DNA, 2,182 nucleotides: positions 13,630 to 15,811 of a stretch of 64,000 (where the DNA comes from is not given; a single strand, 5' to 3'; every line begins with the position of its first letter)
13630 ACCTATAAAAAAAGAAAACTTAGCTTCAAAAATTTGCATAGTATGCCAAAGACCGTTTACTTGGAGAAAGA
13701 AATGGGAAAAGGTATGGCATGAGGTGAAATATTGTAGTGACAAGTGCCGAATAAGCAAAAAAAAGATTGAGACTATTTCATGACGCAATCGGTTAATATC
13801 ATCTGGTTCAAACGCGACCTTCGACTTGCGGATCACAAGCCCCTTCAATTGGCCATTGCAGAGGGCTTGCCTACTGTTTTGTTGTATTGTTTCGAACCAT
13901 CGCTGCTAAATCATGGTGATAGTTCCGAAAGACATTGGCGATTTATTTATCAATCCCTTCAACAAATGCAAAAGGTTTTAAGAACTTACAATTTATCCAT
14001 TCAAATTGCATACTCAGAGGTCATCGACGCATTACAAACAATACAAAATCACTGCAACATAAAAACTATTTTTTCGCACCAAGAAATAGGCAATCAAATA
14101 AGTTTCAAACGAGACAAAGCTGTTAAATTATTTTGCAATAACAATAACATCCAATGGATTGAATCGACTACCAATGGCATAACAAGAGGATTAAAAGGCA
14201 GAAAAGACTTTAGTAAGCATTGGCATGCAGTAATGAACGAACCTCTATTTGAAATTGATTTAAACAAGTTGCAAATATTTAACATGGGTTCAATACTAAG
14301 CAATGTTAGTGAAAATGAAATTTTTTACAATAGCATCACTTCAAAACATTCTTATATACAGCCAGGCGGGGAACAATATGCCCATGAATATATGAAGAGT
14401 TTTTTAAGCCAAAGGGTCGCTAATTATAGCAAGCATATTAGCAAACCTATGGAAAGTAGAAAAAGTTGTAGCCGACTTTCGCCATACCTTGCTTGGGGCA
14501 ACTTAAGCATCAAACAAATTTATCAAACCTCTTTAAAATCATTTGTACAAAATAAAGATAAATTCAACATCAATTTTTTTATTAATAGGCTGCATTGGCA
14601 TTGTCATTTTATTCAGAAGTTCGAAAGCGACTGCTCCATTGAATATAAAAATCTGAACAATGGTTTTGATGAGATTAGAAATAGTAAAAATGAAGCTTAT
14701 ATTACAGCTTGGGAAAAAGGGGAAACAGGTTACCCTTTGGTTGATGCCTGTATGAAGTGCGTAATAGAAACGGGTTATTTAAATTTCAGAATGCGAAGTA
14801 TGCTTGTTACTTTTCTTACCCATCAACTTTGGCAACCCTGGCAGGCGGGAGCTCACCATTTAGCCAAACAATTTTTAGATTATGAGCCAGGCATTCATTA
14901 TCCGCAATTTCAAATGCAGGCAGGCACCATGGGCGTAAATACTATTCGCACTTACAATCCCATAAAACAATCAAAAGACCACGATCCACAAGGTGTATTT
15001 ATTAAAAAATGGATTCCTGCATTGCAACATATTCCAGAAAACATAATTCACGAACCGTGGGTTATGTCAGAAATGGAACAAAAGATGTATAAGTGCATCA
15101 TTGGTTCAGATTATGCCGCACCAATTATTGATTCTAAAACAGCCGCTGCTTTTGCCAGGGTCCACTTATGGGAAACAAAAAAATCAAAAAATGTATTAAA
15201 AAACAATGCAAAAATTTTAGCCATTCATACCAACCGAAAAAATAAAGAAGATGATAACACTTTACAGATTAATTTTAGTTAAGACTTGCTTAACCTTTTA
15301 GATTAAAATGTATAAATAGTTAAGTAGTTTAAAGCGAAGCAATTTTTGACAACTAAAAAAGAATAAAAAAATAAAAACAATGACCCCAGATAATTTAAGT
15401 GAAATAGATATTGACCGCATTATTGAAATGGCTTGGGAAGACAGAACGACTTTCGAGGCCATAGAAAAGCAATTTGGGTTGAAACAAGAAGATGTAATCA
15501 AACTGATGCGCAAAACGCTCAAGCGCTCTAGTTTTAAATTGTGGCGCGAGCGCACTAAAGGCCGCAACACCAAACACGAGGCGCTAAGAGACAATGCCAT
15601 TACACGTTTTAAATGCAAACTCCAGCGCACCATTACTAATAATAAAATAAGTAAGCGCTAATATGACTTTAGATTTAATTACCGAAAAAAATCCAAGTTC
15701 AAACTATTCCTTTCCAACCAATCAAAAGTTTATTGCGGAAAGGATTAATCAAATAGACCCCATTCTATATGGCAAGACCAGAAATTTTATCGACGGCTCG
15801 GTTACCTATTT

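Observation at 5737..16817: Contiguous 11-kb 'light island' joining retinal phototrophy, carotenoid tailoring, flavin metabolism and three photolyase classes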

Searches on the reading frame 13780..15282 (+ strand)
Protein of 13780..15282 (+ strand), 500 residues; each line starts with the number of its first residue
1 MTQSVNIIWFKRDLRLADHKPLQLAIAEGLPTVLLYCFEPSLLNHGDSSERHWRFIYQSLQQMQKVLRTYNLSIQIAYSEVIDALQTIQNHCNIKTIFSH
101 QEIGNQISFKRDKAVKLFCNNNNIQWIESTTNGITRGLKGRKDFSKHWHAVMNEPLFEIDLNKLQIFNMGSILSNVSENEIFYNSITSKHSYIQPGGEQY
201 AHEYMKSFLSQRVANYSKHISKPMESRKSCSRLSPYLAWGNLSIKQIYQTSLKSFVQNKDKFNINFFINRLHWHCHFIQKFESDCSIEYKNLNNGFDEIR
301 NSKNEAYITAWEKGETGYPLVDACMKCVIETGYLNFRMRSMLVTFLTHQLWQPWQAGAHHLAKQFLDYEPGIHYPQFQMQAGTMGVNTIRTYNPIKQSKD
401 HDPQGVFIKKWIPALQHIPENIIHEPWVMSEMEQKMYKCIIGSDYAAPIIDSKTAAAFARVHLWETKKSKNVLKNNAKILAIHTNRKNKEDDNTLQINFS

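Call 3: search_protein_families(library=pfam, proteins=[window:13780-15282:+], max_evalue=0.001)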
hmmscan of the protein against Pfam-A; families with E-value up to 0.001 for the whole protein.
window:13780-15282:+ (500 aa): 2 families
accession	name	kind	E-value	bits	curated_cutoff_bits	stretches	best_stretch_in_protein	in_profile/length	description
PF03441.19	FAD_binding_7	-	1.9e-65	220.5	27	1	267-459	1-197/203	FAD binding domain of DNA photolyase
PF00875.24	DNA_photolyase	-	1.4e-20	74.3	26.6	1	7-131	2-125/164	DNA photolyase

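Call 4: search_protein_families(library=ncbifam, proteins=[window:13780-15282:+], max_evalue=0.001)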
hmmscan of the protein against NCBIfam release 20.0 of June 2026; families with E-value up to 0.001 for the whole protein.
window:13780-15282:+ (500 aa): 5 families
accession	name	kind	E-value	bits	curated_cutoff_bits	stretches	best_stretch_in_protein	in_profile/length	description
NF007955.0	PRK10674.1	equivalog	9.6e-50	169.8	506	1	5-458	3-460/472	deoxyribodipyrimidine photo-lyase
TIGR02765.1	crypto_DASH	subfamily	3.7e-45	154.6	317.05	2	188-414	203-430/431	DASH family cryptochrome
TIGR03556.1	photolyase_8HDF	exception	2.2e-42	145.5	884.6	2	193-453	204-458/471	deoxyribodipyrimidine photo-lyase, 8-HDF type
TIGR02766.1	crypt_chrom_pln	subfamily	2.5e-42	145.3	603.85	1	6-457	2-473/480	cryptochrome photoreceptor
TIGR00591.1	phr2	superfamily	1.8e-13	50.6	550.05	1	6-260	24-285/453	deoxyribodipyrimidine photo-lyase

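Call 20: search_solved_structures(query=window:13780-15282:+, show_alignments=1, max_evalue=0.00001)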
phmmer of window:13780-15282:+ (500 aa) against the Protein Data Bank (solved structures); distinct sequences matched with E-value up to 0.00001: 45.
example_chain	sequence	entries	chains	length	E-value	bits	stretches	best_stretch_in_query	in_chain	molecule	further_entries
1np7_A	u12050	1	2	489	1.1e-42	149.8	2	211-452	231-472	DNA photolyase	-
6kii_A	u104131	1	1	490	9e-38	133.6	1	215-456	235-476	Deoxyribopyrimidine photolyase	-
2e0i_A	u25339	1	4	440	1.3e-37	133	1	7-426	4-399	432aa long hypothetical deoxyribodipyrimidine photolyase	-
7ayv_A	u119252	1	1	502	1.5e-34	123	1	195-451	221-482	RE11660p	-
7azt_A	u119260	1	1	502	1.5e-34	123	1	195-451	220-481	RE11660p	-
3cvx_A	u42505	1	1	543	1.5e-34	123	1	195-451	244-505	RE11660p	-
8c1u_A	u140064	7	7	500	1.8e-34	122.7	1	195-451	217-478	Cryptochrome-1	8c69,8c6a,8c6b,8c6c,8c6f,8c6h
2wb2_A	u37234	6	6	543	1.9e-34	122.7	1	195-451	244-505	PHOTOLYASE | RE11660P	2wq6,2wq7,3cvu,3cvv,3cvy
4jzy_A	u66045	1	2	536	2e-34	122.6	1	232-456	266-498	Cryptochrome-1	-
3cvw_A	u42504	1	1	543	3e-34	122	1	195-451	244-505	RE11660p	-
4gu5_A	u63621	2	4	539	5.9e-34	121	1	303-456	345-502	Cryptochrome-1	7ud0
4k03_A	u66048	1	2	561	6.8e-34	120.8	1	303-456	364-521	Cryptochrome-1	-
6wtb_A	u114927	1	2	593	8.3e-34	120.5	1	303-456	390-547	Cryptochrome-1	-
8dd7_A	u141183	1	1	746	1.7e-33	119.5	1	303-456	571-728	Methylated-DNA--protein-cysteine methyltransferase,Cryptochrome-1 fusion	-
1dnp_A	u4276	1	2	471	6.6e-33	117.5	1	6-457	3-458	DNA PHOTOLYASE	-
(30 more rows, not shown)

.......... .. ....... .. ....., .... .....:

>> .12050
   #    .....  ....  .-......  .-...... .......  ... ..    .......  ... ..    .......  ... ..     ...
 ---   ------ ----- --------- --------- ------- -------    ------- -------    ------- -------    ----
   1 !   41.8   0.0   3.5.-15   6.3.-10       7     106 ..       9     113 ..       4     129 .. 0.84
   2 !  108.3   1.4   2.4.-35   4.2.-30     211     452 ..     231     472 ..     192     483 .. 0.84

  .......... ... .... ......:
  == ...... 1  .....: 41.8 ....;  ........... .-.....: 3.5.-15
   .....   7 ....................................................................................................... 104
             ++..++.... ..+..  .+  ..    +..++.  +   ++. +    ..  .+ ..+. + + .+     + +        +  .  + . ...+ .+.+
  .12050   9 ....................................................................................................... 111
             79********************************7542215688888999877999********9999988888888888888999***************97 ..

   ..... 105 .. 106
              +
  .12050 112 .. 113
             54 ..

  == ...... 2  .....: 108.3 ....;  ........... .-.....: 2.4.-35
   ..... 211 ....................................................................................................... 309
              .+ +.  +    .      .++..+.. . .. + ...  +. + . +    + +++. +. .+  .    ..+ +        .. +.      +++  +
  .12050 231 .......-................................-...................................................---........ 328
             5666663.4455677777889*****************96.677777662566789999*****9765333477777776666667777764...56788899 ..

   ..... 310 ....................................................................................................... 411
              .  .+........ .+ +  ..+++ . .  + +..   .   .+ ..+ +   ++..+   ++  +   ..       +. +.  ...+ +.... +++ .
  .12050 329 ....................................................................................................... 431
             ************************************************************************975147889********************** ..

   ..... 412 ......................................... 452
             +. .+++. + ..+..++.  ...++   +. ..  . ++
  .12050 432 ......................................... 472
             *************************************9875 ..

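Call 21: find_encoding_contigs(protein=window:13780-15282:+, flank=10000, max_places=4)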
Protein window:13780-15282:+ (500 aa): 1 contig read that carries it; 1 place shown.
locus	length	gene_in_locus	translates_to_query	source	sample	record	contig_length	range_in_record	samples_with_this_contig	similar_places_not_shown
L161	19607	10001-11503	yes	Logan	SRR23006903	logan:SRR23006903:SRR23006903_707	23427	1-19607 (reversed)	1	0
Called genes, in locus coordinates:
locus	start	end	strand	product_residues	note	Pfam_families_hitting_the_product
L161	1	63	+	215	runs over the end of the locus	PF01325:Fe_dep_repress, PF02742:Fe_dep_repr_C, PF04023:FeoA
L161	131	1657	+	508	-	PF00916:Sulfate_transp, PF01740:STAS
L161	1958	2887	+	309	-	PF13489:Methyltransf_23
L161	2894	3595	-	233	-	PF11695:DUF3291 (faint)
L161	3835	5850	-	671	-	PF05834:Lycopene_cycl, PF15461:BCD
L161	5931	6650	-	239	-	PF01036:Bac_rhodopsin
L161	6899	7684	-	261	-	PF09844:DUF2071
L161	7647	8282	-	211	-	PF01613:Flavin_Reduct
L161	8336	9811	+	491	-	PF04244:DPRP, PF03441:FAD_binding_7 (weak)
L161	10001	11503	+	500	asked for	PF00875:DNA_photolyase, PF03441:FAD_binding_7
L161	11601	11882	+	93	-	PF10985:DUF2805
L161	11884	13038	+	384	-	PF03441:FAD_binding_7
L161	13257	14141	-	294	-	-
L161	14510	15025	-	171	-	PF00583:Acetyltransf_1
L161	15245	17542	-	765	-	PF07732:Cu-oxidase_3, PF00394:Cu-oxidase, PF07731:Cu-oxidase_2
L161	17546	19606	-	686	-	?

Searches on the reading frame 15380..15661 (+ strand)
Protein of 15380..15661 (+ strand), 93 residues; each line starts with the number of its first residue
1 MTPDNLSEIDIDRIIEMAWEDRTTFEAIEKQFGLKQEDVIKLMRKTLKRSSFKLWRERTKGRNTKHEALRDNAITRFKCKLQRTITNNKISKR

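Call 3: search_protein_families(library=pfam, proteins=[window:15380-15661:+], max_evalue=0.001)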
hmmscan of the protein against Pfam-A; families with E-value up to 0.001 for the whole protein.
window:15380-15661:+ (93 aa): 1 family
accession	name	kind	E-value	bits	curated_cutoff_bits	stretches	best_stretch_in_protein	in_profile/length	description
PF10985.13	DUF2805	-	4.1e-35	120.4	22.5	1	12-82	1-71/71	Protein of unknown function (DUF2805)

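Call 4: search_protein_families(library=ncbifam, proteins=[window:15380-15661:+], max_evalue=0.001)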
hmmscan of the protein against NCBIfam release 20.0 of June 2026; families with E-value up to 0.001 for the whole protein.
window:15380-15661:+ (93 aa): 1 family
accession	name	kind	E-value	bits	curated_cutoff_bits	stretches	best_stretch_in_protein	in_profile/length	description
TIGR03643.1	TIGR03643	hypoth_equivalog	3.3e-36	123.3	66.55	1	10-80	1-71/72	TIGR03643 family protein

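Call 47: search_protein_families(library=pfam, proteins=[window:15380-15661:+], max_evalue=10)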
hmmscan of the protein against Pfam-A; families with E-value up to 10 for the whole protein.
window:15380-15661:+ (93 aa): 4 families
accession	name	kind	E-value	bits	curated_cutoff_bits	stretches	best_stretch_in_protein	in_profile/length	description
PF10985.13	DUF2805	-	4.1e-35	120.4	22.5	1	12-82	1-71/71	Protein of unknown function (DUF2805)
PF23413.1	zf_RING_Vps8_fungal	-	0.026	15.4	27.4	1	46-80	13-46/58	Vps8 RING zinc finger, fungal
PF05565.16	Sipho_Gp157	-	0.061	13.8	28.6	1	7-91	17-94/162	Siphovirus Gp157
PF04545.22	Sigma70_r4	-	0.066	13.2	24.1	1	13-49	11-47/50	Sigma-70, region 4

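Call 53: find_homologous_proteins(query=window:15380-15661:+, max_evalue=0.00001)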
Query window:15380-15661:+ (93 aa): 7988 proteins with E <= 0.00001 among 8000 candidates; the best 120 are listed.
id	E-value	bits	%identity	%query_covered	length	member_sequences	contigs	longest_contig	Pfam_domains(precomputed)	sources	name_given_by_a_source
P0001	8.2e-52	191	99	100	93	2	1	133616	PF10985.14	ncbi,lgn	-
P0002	2.7e-45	170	89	97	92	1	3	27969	PF10985.14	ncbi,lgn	-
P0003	5.8e-41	156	85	96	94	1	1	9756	PF10985.14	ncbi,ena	-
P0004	1.1e-40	155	84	96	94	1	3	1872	PF10985.14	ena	-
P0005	1.2e-40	155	82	99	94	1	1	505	PF10985.14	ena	-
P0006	1.9e-40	155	83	99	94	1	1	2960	PF10985.14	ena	-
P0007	2.1e-40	155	82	99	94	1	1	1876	PF10985.14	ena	-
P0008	2.3e-40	154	82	99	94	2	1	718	PF10985.14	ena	-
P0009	2.9e-40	154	82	99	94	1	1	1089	PF10985.14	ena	-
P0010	7.2e-40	153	81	97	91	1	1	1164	PF10985.14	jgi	jgi:uncharacterized protein (TIGR03643 family)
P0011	7.5e-40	153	80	97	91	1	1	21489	PF10985.14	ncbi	-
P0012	1.1e-39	152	82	99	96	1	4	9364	PF10985.14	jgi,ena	-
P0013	1.2e-39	152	79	97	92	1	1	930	PF10985.14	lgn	-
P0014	1.5e-39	152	82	95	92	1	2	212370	PF10985.14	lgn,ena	-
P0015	1.5e-39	152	79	99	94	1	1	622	PF10985.14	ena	-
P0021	2.5e-39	151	80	97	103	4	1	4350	PF10985.14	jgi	jgi:uncharacterized protein (TIGR03643 family)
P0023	3.5e-39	151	82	95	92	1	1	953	PF10985.14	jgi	jgi:uncharacterized protein (TIGR03643 family)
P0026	6.8e-39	150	81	97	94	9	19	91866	PF10985.14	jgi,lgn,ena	jgi:uncharacterized protein (TIGR03643 family)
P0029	8.4e-39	149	80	98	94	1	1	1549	PF10985.14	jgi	jgi:uncharacterized protein (TIGR03643 family)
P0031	9.0e-39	149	82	95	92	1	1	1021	PF10985.14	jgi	jgi:uncharacterized protein (TIGR03643 family)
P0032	1.1e-38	149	81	97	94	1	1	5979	PF10985.14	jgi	jgi:uncharacterized protein (TIGR03643 family)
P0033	1.1e-38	149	81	95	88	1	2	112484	PF10985.14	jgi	jgi:uncharacterized protein (TIGR03643 family)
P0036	1.5e-38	149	77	99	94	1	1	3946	PF10985.14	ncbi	ncbi:MAG: TIGR03643 family protein [Chitinophagaceae bacterium]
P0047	3.1e-38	148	79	97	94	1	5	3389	PF10985.14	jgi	jgi:uncharacterized protein (TIGR03643 family)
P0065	6.4e-38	147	76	100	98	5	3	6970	PF10985.14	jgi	jgi:uncharacterized protein (TIGR03643 family)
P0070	7.7e-38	146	78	97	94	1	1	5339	PF10985.14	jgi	jgi:uncharacterized protein (TIGR03643 family)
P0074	8.6e-38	146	78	97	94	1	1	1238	PF10985.14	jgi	jgi:uncharacterized protein (TIGR03643 family)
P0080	1.1e-37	146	76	99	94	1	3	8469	PF10985.14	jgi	jgi:uncharacterized protein (TIGR03643 family)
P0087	1.6e-37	145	78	97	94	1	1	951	PF10985.14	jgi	jgi:uncharacterized protein (TIGR03643 family)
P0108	3.0e-37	144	75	98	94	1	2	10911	PF10985.14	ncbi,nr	ncbi:MAG: TIGR03643 family protein [Bacteroidota bacterium]|nr:TIGR03643 family protein [Bacteroidot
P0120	4.4e-37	144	80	96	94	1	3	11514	PF10985.14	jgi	jgi:uncharacterized protein (TIGR03643 family)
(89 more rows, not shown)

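Call 65: predict_structure(alignment_id=A3)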
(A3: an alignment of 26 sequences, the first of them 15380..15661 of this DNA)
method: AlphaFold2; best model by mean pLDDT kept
length: 93 residues; sequences in the alignment: 26
mean_pLDDT: 69.5   pTM: 0.50
mean pLDDT of the five models: 69.5, 68.4, 67.8, 66.9, 65.1
residues with pLDDT >= 90: 0; 70-90: 52; 50-70: 33; < 50: 8
segments of 3 or more residues with pLDDT < 50: 66-69
pLDDT, mean of each block of 10 residues (from residue 1): 71 82 73 82 85 80 52 51 55 52
secondary structure, 60 per line:
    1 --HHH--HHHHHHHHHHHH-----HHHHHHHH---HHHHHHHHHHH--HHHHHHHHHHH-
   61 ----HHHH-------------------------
elements in order: H8-19 H25-32 H36-46 H49-59 H65-68

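Call 68: fold_search(model_id=the predicted structure, library=pdb)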
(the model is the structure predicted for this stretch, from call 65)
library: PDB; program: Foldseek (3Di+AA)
matches with E <= 10: 41; with E <= 0.001: 0
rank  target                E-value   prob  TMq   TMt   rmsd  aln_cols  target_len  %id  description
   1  4y99_A                2.8e+00  0.06  0.25  0.17  13.2        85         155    9  Core domain of human cardiac troponin (released 2016-03-30)
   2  1res                  3.2e+00  0.21  0.33  0.60   4.1        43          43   21  DETERMINATION OF THE STRUCTURE OF THE DNA BINDING DOMAIN OF GAMMA DELTA RESOLVASE IN SOLUTION (released 1994-11-30)
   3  8x6f_E                3.6e+00  0.15  0.35  0.13   8.1        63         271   24  Cryo-EM structure of Staphylococcus aureus sigA-dependent RNAP-promoter open complex (released 2024-06-05)
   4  8qu6_F                3.8e+00  0.12  0.34  0.12  10.6        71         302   17  Mycobacterium smegnatis RNA polymerase transcription initiation complex with SigmaA, RbpA, HelD and an upstream-fork p (released 2024-10-02)
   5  9kgt_A                4.1e+00  0.11  0.32  0.05   9.5        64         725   23  Crystal structure of topoisomerase IV from Klebsiella pneumoniae in complex with DNA and BWC0977, a dual-targeting bro (released 2025-11-12)
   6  6waa_H                4.1e+00  0.10  0.30  0.06   9.8        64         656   23  K. pneumoniae Topoisomerase IV (ParE-ParC) in complex with DNA and compound 34 (7-[(1S,5R)-1-amino-3-azabicyclo[3.1.0] (released 2020-07-15)
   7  7t2q                  4.3e+00  0.05  0.19  0.13   7.1        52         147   15  PEGylated Calmodulin-1 (K148U) (released 2022-10-26)
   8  9ujk_F                4.6e+00  0.14  0.35  0.11   8.7        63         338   22  CryoEM structure of the T.thermophilus transcription initiation complex in the presence of ATP (released 2025-10-22)
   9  6ejz_A                5.2e+00  0.16  0.35  0.32   5.7        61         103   11  Tryptophan Repressor TrpR from E.coli variant S88Y with Indole-3-acetic acid as ligand (released 2019-02-06)
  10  9e86_F                5.8e+00  0.12  0.36  0.12   8.1        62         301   21  De Novo Mycobacterium tuberculosis transcription initiation promoter complex with 5-mer RNA and open Beta' clamp (RNA  (released 2025-10-01)
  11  7jve_E                5.8e+00  0.10  0.30  0.13   7.8        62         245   19  Crystal structure of Salmonella enterica Typhimurium BcfH (released 2021-04-21)
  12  22tg_A                5.8e+00  0.09  0.26  0.12   4.4        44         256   14  Crystal Structure of MYST histone acetyltransferase KAT6A in complex with Compound 20 (released 2026-03-11)
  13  7jve_C                6.2e+00  0.09  0.30  0.13   7.8        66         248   18  Crystal structure of Salmonella enterica Typhimurium BcfH (released 2021-04-21)
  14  7jve_D                6.6e+00  0.10  0.30  0.13   6.8        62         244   18  Crystal structure of Salmonella enterica Typhimurium BcfH (released 2021-04-21)
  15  3fpg_A                6.6e+00  0.04  0.19  0.09   7.1        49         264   20  Crystal Structure of E81Q mutant of MtNAS (released 2009-10-06)
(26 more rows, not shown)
